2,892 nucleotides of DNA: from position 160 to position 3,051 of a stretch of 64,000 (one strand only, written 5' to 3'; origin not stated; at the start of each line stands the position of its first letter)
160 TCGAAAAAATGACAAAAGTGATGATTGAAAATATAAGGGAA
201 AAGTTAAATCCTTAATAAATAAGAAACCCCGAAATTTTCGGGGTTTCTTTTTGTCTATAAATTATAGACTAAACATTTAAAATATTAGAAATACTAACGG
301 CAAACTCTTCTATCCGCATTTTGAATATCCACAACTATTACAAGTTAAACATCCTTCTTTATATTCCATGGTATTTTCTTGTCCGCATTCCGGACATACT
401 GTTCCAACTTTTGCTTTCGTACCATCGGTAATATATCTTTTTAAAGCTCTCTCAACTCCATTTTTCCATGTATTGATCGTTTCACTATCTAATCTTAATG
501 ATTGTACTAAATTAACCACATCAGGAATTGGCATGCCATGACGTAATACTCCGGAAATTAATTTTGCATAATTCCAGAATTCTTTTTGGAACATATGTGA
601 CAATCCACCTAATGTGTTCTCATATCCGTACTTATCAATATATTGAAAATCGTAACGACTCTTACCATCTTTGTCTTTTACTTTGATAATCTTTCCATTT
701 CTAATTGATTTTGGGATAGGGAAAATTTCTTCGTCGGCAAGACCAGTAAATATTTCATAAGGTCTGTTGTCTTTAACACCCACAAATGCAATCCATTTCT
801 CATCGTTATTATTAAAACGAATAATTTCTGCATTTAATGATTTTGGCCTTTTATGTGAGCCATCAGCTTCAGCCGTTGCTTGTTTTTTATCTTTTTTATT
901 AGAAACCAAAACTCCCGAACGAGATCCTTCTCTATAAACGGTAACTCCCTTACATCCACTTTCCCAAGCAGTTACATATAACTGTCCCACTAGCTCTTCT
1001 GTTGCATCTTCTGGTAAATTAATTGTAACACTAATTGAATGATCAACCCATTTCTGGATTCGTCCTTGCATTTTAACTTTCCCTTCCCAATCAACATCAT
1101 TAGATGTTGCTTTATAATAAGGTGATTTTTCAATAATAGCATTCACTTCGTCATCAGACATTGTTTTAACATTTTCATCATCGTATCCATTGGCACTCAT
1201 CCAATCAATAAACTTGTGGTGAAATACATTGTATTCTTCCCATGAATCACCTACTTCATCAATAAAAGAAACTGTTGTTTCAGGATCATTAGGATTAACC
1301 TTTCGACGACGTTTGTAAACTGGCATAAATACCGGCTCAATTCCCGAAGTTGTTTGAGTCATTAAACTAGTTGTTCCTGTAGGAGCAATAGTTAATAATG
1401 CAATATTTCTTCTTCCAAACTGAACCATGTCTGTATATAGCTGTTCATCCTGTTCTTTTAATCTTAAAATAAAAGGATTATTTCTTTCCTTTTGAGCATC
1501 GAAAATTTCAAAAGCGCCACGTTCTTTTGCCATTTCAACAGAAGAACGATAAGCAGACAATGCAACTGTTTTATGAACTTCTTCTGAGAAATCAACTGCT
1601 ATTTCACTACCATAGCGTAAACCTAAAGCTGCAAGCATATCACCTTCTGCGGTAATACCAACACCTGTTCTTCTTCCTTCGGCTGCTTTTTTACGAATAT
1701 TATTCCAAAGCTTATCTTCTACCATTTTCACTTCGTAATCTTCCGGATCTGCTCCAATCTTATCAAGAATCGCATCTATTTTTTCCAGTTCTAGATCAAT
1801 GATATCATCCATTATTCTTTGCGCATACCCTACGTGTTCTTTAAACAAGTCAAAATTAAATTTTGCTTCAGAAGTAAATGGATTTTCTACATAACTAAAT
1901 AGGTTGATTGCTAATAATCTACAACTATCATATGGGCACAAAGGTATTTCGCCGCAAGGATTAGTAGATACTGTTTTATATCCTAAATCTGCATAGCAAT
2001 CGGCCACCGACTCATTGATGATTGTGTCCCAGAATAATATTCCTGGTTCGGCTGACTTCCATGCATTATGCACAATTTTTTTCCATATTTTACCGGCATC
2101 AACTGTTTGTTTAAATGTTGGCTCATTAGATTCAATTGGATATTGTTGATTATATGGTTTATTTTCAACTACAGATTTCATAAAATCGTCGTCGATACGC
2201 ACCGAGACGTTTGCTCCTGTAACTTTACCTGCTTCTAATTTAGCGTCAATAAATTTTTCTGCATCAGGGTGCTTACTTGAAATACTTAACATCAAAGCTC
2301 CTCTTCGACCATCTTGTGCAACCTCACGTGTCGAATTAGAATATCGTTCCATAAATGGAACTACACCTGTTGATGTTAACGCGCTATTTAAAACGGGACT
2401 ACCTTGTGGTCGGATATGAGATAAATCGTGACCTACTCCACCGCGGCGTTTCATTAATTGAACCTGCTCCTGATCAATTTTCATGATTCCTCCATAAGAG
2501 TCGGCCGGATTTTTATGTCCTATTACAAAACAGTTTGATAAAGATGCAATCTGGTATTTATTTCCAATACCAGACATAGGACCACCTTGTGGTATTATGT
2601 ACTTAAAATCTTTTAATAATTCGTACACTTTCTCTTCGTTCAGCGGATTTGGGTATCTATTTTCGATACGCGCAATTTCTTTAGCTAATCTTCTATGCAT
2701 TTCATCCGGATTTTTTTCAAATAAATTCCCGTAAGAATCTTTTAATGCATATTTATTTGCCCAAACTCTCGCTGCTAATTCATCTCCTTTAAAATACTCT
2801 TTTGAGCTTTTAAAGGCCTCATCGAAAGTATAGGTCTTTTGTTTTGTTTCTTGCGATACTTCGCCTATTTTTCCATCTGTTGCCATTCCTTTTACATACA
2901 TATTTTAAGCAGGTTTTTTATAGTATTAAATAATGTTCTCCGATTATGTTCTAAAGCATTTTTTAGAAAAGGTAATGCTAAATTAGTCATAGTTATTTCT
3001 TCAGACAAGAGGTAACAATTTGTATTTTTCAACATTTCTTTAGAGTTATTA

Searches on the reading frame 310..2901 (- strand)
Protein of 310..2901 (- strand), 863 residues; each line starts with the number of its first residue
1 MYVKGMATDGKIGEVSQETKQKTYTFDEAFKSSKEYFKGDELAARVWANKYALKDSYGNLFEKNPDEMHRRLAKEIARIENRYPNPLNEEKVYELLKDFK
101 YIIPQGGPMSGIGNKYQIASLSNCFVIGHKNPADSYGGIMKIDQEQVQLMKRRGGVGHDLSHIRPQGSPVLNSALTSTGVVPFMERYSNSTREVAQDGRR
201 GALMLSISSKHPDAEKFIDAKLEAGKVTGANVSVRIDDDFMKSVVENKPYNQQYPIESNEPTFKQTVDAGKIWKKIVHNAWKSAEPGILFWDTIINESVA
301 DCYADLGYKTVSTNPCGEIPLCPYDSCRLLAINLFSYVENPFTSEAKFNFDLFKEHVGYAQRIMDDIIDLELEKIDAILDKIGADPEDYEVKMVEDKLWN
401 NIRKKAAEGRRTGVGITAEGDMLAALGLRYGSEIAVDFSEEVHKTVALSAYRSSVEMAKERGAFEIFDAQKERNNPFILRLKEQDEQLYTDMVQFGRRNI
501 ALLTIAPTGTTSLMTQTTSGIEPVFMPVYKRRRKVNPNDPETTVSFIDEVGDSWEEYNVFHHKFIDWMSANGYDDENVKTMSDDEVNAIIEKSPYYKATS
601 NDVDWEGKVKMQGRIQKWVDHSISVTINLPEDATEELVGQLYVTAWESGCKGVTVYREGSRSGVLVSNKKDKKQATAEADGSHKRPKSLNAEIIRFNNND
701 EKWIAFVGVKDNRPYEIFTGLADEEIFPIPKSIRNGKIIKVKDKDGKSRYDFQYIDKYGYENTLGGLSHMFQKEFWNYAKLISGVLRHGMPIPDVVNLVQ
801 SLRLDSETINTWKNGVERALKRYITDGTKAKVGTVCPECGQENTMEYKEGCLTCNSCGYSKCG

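Call 55: search_protein_families(library=pfam, proteins=[window:310-2901:-], max_evalue=0.00001)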
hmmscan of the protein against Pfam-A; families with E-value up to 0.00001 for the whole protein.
window:310-2901:- (863 aa): 2 families
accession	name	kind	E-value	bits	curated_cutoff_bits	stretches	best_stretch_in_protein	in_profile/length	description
PF02867.20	Ribonuc_red_lgC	-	1.2e-93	315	23.9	1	122-656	1-523/523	Ribonucleotide reductase, barrel domain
PF00317.26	Ribonuc_red_lgN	-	1.1e-07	32.2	28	1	40-104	4-65/77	Ribonucleotide reductase, all-alpha domain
